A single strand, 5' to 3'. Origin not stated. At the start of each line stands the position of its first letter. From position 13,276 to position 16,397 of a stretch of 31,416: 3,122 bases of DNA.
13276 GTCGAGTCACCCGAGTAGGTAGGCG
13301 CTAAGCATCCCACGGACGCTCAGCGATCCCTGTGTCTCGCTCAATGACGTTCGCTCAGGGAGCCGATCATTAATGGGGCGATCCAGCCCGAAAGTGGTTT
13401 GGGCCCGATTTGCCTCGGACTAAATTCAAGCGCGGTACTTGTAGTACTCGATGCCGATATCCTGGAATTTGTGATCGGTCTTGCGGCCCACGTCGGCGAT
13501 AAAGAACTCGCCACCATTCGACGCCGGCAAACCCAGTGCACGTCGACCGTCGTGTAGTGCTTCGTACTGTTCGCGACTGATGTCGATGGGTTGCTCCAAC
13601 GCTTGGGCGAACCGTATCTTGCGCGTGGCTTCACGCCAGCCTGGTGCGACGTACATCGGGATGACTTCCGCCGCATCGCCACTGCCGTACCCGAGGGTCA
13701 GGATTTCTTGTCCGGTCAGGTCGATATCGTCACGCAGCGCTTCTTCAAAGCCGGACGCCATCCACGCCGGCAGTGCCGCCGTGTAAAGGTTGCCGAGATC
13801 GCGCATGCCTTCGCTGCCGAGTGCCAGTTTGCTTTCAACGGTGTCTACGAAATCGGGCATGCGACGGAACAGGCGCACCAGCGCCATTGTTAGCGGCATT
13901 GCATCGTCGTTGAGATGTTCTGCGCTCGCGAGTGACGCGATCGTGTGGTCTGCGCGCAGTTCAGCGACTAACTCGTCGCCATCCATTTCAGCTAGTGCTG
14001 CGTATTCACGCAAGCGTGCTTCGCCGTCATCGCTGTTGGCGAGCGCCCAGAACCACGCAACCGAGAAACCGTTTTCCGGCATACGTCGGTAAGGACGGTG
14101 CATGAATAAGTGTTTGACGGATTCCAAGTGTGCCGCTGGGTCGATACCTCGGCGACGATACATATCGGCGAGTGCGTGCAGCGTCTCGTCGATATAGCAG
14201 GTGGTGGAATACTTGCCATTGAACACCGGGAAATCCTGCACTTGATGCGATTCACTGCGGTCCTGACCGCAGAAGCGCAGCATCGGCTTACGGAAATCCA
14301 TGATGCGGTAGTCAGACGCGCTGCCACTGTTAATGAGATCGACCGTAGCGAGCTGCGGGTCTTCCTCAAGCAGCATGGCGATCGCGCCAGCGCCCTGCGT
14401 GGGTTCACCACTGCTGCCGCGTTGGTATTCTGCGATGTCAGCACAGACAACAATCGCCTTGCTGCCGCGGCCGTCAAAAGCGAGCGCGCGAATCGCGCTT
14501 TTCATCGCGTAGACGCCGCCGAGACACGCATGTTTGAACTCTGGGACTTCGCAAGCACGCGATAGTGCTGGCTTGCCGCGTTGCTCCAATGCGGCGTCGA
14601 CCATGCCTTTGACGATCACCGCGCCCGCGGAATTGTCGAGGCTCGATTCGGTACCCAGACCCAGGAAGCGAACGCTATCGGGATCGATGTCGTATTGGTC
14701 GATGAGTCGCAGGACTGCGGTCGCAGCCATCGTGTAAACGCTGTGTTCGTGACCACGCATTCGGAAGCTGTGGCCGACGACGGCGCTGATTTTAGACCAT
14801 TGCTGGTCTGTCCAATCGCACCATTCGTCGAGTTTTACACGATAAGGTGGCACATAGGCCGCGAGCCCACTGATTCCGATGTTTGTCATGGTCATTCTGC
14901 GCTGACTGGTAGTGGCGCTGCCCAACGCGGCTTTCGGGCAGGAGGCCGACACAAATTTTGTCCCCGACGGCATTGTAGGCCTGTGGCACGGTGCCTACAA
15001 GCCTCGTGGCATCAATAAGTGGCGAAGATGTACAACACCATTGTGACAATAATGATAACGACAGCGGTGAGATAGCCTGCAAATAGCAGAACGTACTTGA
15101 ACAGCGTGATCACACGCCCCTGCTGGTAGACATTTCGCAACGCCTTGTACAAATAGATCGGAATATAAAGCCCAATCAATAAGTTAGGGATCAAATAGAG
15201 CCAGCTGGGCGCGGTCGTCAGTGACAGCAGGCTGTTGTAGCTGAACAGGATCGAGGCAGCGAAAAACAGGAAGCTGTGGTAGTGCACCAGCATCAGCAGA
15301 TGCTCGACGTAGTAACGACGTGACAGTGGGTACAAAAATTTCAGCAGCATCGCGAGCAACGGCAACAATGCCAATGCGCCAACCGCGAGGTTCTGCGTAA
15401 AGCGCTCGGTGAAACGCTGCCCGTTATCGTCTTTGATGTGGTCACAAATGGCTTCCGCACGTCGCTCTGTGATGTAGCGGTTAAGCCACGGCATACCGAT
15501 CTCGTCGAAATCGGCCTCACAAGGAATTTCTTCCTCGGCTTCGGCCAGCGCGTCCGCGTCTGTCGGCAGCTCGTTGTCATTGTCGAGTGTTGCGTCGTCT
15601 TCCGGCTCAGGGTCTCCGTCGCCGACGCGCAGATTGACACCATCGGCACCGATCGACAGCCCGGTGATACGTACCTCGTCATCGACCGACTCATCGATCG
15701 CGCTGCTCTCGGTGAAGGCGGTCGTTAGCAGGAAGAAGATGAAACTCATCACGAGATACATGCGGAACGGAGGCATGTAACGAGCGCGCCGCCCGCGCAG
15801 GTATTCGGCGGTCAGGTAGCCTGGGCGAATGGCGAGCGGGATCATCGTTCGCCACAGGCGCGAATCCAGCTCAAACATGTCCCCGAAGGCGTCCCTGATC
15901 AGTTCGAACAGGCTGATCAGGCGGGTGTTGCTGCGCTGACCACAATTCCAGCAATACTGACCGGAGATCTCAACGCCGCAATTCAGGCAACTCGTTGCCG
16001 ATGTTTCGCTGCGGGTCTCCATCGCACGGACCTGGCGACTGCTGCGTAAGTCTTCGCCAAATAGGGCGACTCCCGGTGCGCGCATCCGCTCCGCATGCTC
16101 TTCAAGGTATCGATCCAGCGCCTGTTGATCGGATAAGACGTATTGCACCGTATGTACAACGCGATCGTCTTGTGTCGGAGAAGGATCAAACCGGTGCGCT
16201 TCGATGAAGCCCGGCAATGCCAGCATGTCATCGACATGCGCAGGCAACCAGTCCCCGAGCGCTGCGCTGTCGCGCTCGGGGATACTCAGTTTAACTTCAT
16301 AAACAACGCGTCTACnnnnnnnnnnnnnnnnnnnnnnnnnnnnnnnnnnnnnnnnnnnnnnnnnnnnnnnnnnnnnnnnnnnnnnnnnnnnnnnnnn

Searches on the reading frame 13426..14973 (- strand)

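Call 6: search_protein_families(library=pfam, proteins=[window:13426-14973:-])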
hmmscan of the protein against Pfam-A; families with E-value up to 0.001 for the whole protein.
window:13426-14973:- (515 aa): 2 families
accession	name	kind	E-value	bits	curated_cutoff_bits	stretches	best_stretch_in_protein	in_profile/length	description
PF01154.23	HMG_CoA_synt_N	-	1.6e-15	57.9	25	1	30-203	3-170/174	Hydroxymethylglutaryl-coenzyme A synthase N terminal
PF08540.16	HMG_CoA_synt_C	-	2.5e-09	37.6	25.1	1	391-471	152-235/280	Hydroxymethylglutaryl-coenzyme A synthase C terminal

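Call 7: search_protein_families(library=ncbifam, proteins=[window:13426-14973:-])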
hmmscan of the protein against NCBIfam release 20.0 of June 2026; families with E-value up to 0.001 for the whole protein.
window:13426-14973:- (515 aa): 6 families
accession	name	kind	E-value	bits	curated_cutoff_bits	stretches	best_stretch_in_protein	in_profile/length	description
TIGR01835.1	HMG-CoA-S_prok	equivalog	3.3e-50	171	360.35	2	32-304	1-243/382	hydroxymethylglutaryl-CoA synthase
NF041302.1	HMG_CoAsyn_Halo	equivalog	2e-43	149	800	1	30-476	2-409/443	hydroxymethylglutaryl-CoA synthase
TIGR01833.1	HMG-CoA-S_euk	equivalog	2.6e-27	96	286.2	1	30-303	3-263/457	hydroxymethylglutaryl-CoA synthase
NF003274.0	PRK04262.1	equivalog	7.8e-15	54.7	244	1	31-216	2-178/347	hydroxymethylglutaryl-CoA synthase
TIGR00748.1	HMG_CoA_syn_Arc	equivalog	1.6e-09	37.5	353.35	1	32-212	2-173/345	hydroxymethylglutaryl-CoA synthase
NF006829.0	PRK09352.1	subfamily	1.3e-06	27.7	249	1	29-225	2-194/322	beta-ketoacyl-ACP synthase 3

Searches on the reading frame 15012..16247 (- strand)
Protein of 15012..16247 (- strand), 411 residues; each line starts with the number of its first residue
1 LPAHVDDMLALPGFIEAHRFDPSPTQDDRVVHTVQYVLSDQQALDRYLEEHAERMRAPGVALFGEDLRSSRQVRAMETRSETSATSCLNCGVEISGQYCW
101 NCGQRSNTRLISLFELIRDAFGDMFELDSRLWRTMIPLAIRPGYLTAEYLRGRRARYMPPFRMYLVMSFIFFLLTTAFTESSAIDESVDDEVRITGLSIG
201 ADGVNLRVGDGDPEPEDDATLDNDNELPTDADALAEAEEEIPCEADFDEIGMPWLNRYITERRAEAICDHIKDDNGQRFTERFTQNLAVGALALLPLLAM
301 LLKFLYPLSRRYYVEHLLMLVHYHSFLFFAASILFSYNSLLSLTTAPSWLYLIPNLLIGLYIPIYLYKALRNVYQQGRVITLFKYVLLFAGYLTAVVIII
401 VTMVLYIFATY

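Call 6: search_protein_families(library=pfam, proteins=[window:15012-16247:-])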
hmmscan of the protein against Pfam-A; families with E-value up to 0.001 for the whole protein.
window:15012-16247:- (411 aa): 2 families
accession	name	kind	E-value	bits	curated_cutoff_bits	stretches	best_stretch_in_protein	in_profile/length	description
PF12412.13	DUF3667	-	1.5e-19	69.7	27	1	128-172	1-45/45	Protein of unknown function (DUF3667)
PF14114.12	DUF4286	-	3.2e-06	27.7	25.8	1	3-71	25-94/100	Domain of unknown function (DUF4286)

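Call 7: search_protein_families(library=ncbifam, proteins=[window:15012-16247:-])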
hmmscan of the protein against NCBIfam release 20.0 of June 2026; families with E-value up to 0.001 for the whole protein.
window:15012-16247:- (411 aa): 0 families
